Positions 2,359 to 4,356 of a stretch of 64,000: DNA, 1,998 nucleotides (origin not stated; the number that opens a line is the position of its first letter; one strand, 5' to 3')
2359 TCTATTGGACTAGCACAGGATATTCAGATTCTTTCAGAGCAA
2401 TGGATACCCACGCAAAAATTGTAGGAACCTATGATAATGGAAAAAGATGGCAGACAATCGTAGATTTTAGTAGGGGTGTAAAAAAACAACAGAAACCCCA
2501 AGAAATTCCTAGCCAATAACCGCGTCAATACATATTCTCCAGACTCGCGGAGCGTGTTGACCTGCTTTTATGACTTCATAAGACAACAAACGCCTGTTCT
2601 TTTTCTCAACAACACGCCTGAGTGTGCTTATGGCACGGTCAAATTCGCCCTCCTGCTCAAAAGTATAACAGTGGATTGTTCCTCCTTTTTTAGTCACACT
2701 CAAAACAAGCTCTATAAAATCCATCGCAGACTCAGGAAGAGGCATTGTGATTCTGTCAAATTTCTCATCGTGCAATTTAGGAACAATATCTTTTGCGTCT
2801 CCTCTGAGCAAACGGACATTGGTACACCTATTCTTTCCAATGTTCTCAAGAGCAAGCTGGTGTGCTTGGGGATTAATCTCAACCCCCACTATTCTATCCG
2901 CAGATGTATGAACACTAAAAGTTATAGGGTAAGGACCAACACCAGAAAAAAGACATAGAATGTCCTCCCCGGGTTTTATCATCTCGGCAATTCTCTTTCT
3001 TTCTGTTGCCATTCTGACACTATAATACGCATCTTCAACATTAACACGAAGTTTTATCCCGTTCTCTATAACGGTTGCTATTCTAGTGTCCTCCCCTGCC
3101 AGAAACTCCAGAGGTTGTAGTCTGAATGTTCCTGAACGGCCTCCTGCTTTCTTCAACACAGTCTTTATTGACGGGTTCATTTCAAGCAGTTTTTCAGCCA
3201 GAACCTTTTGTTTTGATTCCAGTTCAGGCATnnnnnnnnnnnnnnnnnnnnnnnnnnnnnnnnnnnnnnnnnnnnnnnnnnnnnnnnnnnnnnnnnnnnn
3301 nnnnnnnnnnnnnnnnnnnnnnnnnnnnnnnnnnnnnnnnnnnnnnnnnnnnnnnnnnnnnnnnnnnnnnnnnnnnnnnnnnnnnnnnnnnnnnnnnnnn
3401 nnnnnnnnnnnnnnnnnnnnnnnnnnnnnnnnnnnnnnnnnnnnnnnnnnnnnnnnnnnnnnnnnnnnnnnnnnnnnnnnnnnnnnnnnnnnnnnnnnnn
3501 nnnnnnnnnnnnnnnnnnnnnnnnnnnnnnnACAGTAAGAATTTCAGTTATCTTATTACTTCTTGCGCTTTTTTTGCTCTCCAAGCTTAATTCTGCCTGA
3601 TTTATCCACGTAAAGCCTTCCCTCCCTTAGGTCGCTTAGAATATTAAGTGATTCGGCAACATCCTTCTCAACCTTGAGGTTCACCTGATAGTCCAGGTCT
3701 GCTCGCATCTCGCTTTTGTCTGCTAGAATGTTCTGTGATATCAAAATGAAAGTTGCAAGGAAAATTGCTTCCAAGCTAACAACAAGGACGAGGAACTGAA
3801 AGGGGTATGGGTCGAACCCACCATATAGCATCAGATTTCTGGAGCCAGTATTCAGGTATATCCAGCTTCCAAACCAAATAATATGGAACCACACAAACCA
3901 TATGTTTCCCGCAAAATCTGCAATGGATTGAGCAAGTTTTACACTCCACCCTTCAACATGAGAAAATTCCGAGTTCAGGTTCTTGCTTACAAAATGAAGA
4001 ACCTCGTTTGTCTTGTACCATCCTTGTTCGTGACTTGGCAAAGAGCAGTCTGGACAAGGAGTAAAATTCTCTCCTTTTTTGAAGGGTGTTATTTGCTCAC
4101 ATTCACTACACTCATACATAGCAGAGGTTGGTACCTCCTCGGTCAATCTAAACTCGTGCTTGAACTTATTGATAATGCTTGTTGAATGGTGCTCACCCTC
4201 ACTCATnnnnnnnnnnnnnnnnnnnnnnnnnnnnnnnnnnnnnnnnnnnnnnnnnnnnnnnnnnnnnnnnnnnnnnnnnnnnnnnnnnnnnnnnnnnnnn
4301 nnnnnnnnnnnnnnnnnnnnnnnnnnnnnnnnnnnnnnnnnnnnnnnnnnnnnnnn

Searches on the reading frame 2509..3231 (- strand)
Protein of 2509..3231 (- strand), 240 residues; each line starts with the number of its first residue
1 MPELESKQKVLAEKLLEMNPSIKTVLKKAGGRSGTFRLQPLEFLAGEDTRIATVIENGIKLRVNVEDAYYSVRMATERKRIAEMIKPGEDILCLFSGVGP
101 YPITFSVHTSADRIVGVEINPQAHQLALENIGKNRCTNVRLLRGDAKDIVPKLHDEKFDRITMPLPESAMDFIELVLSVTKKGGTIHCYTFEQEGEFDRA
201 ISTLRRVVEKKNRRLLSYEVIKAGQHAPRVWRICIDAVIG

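Call 22: search_protein_families(library=pfam, proteins=[window:2509-3231:-], max_evalue=0.01)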
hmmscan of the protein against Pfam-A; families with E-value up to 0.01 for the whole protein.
window:2509-3231:- (240 aa): 11 families
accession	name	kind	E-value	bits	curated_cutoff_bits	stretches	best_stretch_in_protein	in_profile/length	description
PF02475.24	TRM5-TYW2_MTfase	-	5.6e-38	130.9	28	1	55-214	4-162/164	TRM5/TYW2 methyltransferase domain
PF25133.1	TYW2_N_2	-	5.2e-08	33.3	27.7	1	2-49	34-79/79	TYW2 N-terminal domain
PF13847.12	Methyltransf_31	-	9.1e-07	29.1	27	1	109-206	27-127/145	Methyltransferase domain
PF13649.12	Methyltransf_25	-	8e-06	26.9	27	1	92-184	2-97/97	Methyltransferase domain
PF02390.23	Methyltransf_4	-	1.3e-05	25.2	24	1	96-165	10-80/173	Putative methyltransferase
PF08241.18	Methyltransf_11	-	0.00055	21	21.2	1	102-163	9-66/95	Methyltransferase domain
PF05958.17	tRNA_U5-meth_tr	-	0.001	18.6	23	1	88-156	202-268/357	tRNA (Uracil-5-)-methyltransferase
PF01189.24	Methyltr_RsmB-F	-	0.0014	18.7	27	1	109-176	31-98/199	16S rRNA methyltransferase RsmB/F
PF06325.19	PrmA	-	0.003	17.5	22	0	86-186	160-256/296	Ribosomal protein L11 methyltransferase (PrmA)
PF13578.12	Methyltransf_24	-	0.0058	17.9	26.3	0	111-188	23-102/105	Methyltransferase domain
PF01209.24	Ubie_methyltran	-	0.0077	16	20.1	0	85-192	45-155/233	ubiE/COQ5 methyltransferase family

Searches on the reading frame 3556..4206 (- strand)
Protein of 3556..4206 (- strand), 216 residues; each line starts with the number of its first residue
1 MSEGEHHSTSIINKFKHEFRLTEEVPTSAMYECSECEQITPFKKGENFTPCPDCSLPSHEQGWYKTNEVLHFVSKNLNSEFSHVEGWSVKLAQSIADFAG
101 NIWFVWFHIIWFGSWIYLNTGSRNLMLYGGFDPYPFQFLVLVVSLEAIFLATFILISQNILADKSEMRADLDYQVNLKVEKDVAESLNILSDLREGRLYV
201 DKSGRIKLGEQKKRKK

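Call 22: search_protein_families(library=pfam, proteins=[window:3556-4206:-], max_evalue=0.01)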
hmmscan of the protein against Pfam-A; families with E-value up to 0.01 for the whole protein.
window:3556-4206:- (216 aa): 3 families
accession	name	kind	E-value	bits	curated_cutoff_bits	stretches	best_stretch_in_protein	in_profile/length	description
PF06210.16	DUF1003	-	5.8e-23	81.5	27.4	1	100-194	2-93/103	Protein of unknown function (DUF1003)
PF07295.17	DUF1451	-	0.0018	18.9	26.1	1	17-55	100-138/146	Zinc-ribbon containing domain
PF14446.12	Prok-RING_1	-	0.0037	17.6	29.1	1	31-69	5-41/54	Prokaryotic RING finger family 1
